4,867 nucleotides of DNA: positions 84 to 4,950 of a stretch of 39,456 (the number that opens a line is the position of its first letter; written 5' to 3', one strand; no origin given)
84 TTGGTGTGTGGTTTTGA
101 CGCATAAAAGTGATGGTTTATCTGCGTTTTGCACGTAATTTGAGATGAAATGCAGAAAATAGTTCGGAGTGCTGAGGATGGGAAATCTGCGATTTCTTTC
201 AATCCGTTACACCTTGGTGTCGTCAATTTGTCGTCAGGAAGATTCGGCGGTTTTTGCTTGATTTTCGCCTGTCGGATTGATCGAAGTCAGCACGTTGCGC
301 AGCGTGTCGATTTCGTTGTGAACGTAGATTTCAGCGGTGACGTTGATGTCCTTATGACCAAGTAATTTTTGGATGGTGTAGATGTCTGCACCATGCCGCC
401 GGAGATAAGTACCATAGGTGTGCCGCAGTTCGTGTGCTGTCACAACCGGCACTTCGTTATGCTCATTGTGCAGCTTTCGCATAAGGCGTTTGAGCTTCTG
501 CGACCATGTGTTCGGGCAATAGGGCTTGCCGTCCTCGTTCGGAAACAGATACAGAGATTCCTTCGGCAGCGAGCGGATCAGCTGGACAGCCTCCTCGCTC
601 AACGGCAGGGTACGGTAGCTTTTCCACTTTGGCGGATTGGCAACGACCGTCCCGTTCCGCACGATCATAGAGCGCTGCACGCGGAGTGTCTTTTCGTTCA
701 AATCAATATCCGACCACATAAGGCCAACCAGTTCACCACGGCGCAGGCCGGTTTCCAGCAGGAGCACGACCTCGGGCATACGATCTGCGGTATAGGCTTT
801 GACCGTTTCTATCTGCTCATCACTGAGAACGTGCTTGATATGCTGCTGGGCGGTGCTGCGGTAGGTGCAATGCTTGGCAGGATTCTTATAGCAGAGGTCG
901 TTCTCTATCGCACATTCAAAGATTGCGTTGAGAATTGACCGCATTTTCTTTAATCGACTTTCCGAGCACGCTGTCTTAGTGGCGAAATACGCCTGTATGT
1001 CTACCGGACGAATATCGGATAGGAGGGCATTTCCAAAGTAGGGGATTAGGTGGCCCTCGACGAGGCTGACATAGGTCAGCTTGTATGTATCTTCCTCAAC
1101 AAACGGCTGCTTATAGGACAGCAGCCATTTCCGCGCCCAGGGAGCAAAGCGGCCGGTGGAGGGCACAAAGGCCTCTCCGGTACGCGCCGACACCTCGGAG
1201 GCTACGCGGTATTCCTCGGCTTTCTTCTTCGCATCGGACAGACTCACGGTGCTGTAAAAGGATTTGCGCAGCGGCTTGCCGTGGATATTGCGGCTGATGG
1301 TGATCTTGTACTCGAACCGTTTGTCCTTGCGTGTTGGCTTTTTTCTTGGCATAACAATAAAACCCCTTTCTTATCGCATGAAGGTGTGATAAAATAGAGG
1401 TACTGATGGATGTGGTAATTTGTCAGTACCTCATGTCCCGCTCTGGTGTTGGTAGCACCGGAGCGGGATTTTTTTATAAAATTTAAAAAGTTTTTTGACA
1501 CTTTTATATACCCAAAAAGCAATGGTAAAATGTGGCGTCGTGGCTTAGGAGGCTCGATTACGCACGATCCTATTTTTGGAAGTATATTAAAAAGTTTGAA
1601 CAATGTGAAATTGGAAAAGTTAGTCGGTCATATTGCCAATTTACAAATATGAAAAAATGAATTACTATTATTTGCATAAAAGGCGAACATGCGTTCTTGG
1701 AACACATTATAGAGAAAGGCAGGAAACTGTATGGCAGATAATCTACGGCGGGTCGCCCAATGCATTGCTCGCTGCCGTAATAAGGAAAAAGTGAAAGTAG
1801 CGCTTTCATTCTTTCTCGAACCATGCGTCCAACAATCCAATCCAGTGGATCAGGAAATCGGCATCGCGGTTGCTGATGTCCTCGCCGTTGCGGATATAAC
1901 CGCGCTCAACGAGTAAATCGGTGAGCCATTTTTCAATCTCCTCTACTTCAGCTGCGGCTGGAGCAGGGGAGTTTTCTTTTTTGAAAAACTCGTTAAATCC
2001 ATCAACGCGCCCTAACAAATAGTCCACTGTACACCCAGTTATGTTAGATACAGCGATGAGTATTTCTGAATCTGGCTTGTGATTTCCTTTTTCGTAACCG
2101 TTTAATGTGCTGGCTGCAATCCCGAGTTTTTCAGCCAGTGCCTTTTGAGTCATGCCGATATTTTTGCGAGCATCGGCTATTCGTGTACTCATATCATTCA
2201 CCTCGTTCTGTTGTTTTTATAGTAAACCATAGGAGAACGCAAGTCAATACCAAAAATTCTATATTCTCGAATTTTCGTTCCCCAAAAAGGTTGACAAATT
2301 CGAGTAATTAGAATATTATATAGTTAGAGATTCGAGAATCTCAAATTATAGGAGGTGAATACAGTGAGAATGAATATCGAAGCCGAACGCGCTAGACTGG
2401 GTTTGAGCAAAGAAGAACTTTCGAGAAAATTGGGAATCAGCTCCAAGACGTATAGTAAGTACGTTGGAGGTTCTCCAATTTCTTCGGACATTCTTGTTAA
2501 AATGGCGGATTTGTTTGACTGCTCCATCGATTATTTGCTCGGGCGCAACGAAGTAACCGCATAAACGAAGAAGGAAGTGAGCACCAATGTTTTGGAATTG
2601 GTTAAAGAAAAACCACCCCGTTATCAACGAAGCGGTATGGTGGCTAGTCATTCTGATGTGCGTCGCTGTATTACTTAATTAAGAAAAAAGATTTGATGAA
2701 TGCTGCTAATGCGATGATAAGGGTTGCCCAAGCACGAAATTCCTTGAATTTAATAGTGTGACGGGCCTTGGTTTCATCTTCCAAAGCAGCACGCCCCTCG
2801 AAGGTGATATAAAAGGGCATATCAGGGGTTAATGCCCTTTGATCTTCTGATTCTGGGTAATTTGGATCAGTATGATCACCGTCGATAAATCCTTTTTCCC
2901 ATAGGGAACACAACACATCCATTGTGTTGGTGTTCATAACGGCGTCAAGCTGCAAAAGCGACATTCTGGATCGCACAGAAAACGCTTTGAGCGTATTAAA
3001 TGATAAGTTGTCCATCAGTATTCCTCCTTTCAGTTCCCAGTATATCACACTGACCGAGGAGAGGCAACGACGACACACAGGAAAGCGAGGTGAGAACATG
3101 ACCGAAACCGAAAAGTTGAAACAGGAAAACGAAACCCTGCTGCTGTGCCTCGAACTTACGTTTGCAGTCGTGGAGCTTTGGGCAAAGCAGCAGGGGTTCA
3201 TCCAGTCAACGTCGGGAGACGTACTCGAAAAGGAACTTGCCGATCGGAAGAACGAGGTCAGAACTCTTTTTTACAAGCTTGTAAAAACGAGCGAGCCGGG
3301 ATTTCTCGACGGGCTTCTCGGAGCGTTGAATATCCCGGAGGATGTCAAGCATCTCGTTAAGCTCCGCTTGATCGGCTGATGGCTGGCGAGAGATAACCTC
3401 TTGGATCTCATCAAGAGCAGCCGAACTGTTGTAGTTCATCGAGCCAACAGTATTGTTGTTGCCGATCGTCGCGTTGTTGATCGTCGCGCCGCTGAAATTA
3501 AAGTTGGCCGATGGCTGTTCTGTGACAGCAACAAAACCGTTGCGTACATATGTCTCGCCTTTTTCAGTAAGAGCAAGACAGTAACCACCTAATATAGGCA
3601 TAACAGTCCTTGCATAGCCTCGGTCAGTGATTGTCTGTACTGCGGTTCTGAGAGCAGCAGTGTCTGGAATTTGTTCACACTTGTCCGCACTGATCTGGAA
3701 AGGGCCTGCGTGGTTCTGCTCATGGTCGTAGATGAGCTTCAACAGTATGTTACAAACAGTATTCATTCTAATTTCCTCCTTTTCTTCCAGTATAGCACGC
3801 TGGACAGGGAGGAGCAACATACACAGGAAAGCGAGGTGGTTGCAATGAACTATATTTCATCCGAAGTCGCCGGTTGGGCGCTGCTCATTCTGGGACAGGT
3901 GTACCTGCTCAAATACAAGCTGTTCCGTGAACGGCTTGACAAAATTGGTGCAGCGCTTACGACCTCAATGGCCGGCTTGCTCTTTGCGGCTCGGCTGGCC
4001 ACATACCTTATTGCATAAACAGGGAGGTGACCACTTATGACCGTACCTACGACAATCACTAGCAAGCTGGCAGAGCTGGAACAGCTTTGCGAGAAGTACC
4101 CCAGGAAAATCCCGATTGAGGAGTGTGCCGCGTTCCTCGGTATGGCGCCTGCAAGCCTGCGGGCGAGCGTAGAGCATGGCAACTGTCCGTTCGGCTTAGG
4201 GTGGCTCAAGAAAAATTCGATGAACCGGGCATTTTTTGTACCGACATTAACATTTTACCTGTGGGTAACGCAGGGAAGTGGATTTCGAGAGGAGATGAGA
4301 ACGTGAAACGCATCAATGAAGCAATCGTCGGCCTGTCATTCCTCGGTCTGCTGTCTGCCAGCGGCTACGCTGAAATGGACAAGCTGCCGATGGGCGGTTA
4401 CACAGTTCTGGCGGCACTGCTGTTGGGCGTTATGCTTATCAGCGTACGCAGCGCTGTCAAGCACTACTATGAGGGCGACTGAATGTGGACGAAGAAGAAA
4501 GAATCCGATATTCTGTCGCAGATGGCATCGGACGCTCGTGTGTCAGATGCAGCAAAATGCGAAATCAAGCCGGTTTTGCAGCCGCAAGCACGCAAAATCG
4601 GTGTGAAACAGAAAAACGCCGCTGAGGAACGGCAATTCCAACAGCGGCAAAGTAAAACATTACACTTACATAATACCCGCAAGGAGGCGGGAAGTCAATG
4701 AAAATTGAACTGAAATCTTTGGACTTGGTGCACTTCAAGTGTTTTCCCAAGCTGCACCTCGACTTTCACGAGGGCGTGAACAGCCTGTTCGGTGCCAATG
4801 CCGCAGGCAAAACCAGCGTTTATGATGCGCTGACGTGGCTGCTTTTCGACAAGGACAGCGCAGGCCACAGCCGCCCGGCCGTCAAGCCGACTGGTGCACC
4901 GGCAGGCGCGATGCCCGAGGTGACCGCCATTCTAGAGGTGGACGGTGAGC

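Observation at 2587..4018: Duplicated bidirectional promoter/RBS cassette driving two antisense-embedded lysogeny-orientation genes inside the early operon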

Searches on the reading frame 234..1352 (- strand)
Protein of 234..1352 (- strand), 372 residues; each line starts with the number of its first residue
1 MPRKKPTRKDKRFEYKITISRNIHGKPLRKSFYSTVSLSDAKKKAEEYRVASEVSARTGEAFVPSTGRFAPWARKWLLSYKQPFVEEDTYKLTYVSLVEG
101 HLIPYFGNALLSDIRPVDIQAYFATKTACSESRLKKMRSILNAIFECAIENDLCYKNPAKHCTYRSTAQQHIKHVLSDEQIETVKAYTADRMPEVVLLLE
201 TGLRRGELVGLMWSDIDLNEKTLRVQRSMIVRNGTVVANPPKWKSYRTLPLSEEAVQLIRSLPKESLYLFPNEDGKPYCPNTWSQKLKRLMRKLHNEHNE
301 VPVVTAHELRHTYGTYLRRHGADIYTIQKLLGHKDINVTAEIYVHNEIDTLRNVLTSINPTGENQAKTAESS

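Call 79: list_cluster_members(proteins=[window:234-1352:-, window:3098-3379:+, window:2671-3015:-, window:3206-3766:-, window:4698-6611:+, window:3845-4018:+, window:2587-2682:+])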
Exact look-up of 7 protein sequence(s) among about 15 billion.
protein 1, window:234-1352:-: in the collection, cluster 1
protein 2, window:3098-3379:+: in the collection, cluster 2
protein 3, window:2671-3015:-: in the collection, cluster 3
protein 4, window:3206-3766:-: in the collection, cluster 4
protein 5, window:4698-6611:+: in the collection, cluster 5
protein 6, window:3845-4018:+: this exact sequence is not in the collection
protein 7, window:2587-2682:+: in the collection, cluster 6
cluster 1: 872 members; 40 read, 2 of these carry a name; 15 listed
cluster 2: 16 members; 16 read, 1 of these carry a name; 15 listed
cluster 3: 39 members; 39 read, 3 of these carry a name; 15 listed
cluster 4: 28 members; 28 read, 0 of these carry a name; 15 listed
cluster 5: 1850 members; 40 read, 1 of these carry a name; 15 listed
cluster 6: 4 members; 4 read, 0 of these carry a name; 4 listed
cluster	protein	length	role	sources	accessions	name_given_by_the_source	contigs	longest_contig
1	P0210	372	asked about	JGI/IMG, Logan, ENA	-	integrase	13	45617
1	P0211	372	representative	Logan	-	-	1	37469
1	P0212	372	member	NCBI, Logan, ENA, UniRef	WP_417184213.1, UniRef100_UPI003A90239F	tyrosine-type recombinase/integrase [Agathobaculum sp.] | tyrosine-type recombinase/integrase n=1 Tax=Agathobaculum sp. TaxID=2048138 ...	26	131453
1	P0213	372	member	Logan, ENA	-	-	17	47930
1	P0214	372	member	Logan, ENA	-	-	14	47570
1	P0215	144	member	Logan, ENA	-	-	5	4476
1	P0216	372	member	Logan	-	-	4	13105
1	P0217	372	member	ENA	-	-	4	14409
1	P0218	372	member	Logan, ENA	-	-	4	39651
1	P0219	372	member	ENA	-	-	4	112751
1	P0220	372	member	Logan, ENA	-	-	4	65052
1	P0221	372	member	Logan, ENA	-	-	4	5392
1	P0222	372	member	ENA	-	-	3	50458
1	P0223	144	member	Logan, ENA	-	-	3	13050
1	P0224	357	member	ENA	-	-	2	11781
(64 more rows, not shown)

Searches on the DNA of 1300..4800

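Call 54: search_rna_families(source=window, start=1300, end=4800, threshold=evalue, max_evalue=1)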
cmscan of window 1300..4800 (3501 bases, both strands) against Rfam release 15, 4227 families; matches with E-value up to 1: 3.
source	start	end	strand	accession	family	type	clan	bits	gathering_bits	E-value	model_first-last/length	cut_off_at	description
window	1361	1475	+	RF00515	PyrR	Cis-reg;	-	34.6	54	0.03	1-115/115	no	PyrR binding site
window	1394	1477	+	RF04177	BTnc201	Gene; sRNA;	-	22.8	105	0.75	1-99/99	no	Bacteroides sRNA BTnc201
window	1393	1475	+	RF00079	OmrA-B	Gene; sRNA;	-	22.1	40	0.5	1-87/87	no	OmrA-B family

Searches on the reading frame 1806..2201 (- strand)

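Call 9: search_protein_families(library=pfam, proteins=[window:1806-2201:-], max_evalue=1)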
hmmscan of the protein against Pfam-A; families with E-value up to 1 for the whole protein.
window:1806-2201:- (131 aa): 14 families
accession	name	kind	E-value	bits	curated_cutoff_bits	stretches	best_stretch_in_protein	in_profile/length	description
PF01381.28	HTH_3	-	1.7e-14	54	23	1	8-62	1-55/55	Helix-turn-helix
PF12844.13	HTH_19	-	4.1e-10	39.8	30.2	1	7-66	3-62/64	Helix-turn-helix domain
PF13560.12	HTH_31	-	4.8e-06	27.2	27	1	6-57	4-56/64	Helix-turn-helix domain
PF13443.12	HTH_26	-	6.9e-05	23.5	22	1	16-66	10-61/63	Cro/C1-type HTH DNA-binding domain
PF07022.19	Phage_CI_repr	-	0.0002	22.1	22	1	14-64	9-59/65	Bacteriophage CI repressor helix-turn-helix domain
PF13412.12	HTH_24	-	0.0017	18.3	21.9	1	16-34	17-35/48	Winged helix-turn-helix DNA-binding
PF08280.17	HTH_Mga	-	0.018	15.4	23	0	49-78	23-52/59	M protein trans-acting positive regulator (MGA) HTH domain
PF15731.11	MqsA_antitoxin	-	0.02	15.5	30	1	5-47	71-113/131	Antitoxin component of bacterial toxin-antitoxin system, MqsA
PF13744.12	HTH_37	-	0.023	14.9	27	1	7-40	22-55/80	Helix-turn-helix domain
PF12802.13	MarR_2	-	0.059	14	27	0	13-34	15-38/61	MarR family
PF15943.11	YdaS_toxin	-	0.069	13.4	30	1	14-59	7-51/65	Bacterial toxin YdaS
PF13384.12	HTH_23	-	0.082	13.2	24.6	1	7-33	9-34/50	Homeodomain-like domain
PF20432.4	Xre-like-HTH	-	0.21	12.4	25.8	1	11-34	18-41/63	Antitoxin Xre-like helix-turn-helix domain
PF01047.28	MarR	-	0.26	11.7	24.6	1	13-34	14-35/59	MarR family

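Call 10: search_protein_families(library=phrogs, proteins=[window:1806-2201:-], max_evalue=1)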
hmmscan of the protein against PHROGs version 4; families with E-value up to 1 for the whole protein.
window:1806-2201:- (131 aa): 55 families (the best 25 are shown)
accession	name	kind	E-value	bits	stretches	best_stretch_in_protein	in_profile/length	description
phrog_8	-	transcription regulation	1.5e-20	74.9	1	1-71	74-144/346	transcriptional regulator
phrog_4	-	transcription regulation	6.5e-13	49.4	1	2-66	135-195/400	transcriptional repressor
phrog_3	-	transcription regulation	4.4e-12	47.5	1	1-93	86-179/430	transcriptional repressor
phrog_2328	-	transcription regulation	1.2e-11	45.5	1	3-66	15-78/128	transcriptional repressor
phrog_2439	-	transcription regulation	3.6e-11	43.5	1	5-94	9-102/367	transcriptional regulator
phrog_2967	-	transcription regulation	5.6e-09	36.9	1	2-105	9-102/225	transcriptional regulator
phrog_1373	-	transcription regulation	7.8e-09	36.7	1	8-82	68-144/166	transcriptional regulator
phrog_7241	-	transcription regulation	1.1e-08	36.2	1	8-63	66-121/122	transcriptional regulator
phrog_4836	-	transcription regulation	6.4e-08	33.4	1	4-64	76-136/194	CII-like regulator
phrog_5823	-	transcription regulation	5.7e-07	30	1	4-66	7-70/404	transcriptional regulator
phrog_3037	-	transcription regulation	1.3e-06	29.3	1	7-64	30-76/189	transcriptional repressor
phrog_2104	-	unknown function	2.3e-06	28.8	1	6-47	42-83/103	-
phrog_147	-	transcription regulation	7.1e-06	27.3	1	2-52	3-54/100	transcriptional regulator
phrog_3949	-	transcription regulation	1.8e-05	25.8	1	5-59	18-69/161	transcriptional repressor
phrog_35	-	transcription regulation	2.3e-05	25.5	1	1-59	71-128/181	transcriptional repressor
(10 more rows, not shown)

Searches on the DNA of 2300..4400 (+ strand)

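Call 11: search_dna_similar(query=window:2300-4400:+, collection=phages, mode=distant, max_rows=20)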
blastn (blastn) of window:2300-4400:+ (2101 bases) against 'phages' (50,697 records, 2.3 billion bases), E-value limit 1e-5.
No match.

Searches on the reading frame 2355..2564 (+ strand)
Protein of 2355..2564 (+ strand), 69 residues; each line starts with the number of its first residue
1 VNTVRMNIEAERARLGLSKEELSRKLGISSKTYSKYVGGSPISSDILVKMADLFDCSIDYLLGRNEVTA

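Call 9: search_protein_families(library=pfam, proteins=[window:2355-2564:+], max_evalue=1)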
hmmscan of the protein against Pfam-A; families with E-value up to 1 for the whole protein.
window:2355-2564:+ (69 aa): 13 families
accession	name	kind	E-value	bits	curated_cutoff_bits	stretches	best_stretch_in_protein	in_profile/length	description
PF01381.28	HTH_3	-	1.9e-12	47.4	23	1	8-61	1-55/55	Helix-turn-helix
PF13443.12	HTH_26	-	1.7e-06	28.6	22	1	13-63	7-59/63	Cro/C1-type HTH DNA-binding domain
PF12844.13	HTH_19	-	7.2e-06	26.3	30.2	1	12-63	8-60/64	Helix-turn-helix domain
PF13560.12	HTH_31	-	1.5e-05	25.6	27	1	12-57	10-57/64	Helix-turn-helix domain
PF07022.19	Phage_CI_repr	-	5.4e-05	23.9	22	1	14-66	9-62/65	Bacteriophage CI repressor helix-turn-helix domain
PF20432.4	Xre-like-HTH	-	0.00032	21.4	25.8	1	13-45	20-53/63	Antitoxin Xre-like helix-turn-helix domain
PF08667.16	BetR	-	0.02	15.4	21.6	1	21-66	27-73/148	BetR domain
PF13412.12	HTH_24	-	0.023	14.7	21.9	1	16-37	17-38/48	Winged helix-turn-helix DNA-binding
PF13384.12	HTH_23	-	0.068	13.5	24.6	1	13-36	15-37/50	Homeodomain-like domain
PF15731.11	MqsA_antitoxin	-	0.13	12.9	30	1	7-56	73-122/131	Antitoxin component of bacterial toxin-antitoxin system, MqsA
PF08281.18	Sigma70_r4_2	-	0.14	12.2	25.7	1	15-36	25-46/54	Sigma-70, region 4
PF09106.17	SelB-wing_2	-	0.21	12.1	22.3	1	13-30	13-32/57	Elongation factor SelB, winged helix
PF07506.17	RepB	-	0.23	11.9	30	1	15-46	20-50/185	RepB plasmid partitioning protein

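Call 10: search_protein_families(library=phrogs, proteins=[window:2355-2564:+], max_evalue=1)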
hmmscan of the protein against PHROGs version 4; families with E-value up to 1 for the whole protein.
window:2355-2564:+ (69 aa): 33 families (the best 25 are shown)
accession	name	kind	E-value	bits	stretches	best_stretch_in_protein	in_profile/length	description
phrog_8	-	transcription regulation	5.7e-17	63.2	1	1-66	74-140/346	transcriptional regulator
phrog_3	-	transcription regulation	9.9e-11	43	1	1-67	86-151/430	transcriptional repressor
phrog_4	-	transcription regulation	8.6e-10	39.1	1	7-65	140-195/400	transcriptional repressor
phrog_2439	-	transcription regulation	4.6e-06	26.8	1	6-65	10-70/367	transcriptional regulator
phrog_4583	-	transcription regulation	1.3e-05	26.1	1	3-66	10-74/81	transcriptional repressor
phrog_7241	-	transcription regulation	3.8e-05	24.7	1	8-62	66-121/122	transcriptional regulator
phrog_4836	-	transcription regulation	7.4e-05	23.4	1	4-63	76-136/194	CII-like regulator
phrog_34939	-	unknown function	0.00014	22.6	1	16-67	22-75/280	-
phrog_2967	-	transcription regulation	0.00034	21.2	1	5-63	12-71/225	transcriptional regulator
phrog_11187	-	transcription regulation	0.0008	20.2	1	11-36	15-40/63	transcriptional regulator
phrog_2104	-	unknown function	0.0013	19.9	1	6-36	42-72/103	-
phrog_17822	-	unknown function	0.0014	18.9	1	5-60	9-64/267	-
phrog_2328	-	transcription regulation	0.0032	18.3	1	9-62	21-75/128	transcriptional repressor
phrog_955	-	DNA, RNA and nucleotide metabolism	0.0043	17.8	1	8-40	29-61/142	HTH DNA binding protein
phrog_1728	-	transcription regulation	0.0054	16.7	1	1-54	1-55/380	transcriptional regulator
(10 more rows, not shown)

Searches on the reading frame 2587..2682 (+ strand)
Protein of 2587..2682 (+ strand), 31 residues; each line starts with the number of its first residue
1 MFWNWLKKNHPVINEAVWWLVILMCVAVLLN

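Call 9: search_protein_families(library=pfam, proteins=[window:2587-2682:+], max_evalue=1)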
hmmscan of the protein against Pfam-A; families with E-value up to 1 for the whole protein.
window:2587-2682:+ (31 aa): 0 families

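Call 10: search_protein_families(library=phrogs, proteins=[window:2587-2682:+], max_evalue=1)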
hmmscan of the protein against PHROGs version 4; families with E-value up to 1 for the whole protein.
window:2587-2682:+ (31 aa): 0 families

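Call 26: search_protein_families(library=padloc, proteins=[window:2587-2682:+], max_evalue=1)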
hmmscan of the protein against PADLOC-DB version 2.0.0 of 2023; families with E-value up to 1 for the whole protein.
window:2587-2682:+ (31 aa): 0 families

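Call 27: search_protein_families(library=ncbifam, proteins=[window:2587-2682:+], max_evalue=1)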
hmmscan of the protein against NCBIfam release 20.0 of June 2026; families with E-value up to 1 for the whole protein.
window:2587-2682:+ (31 aa): 0 families
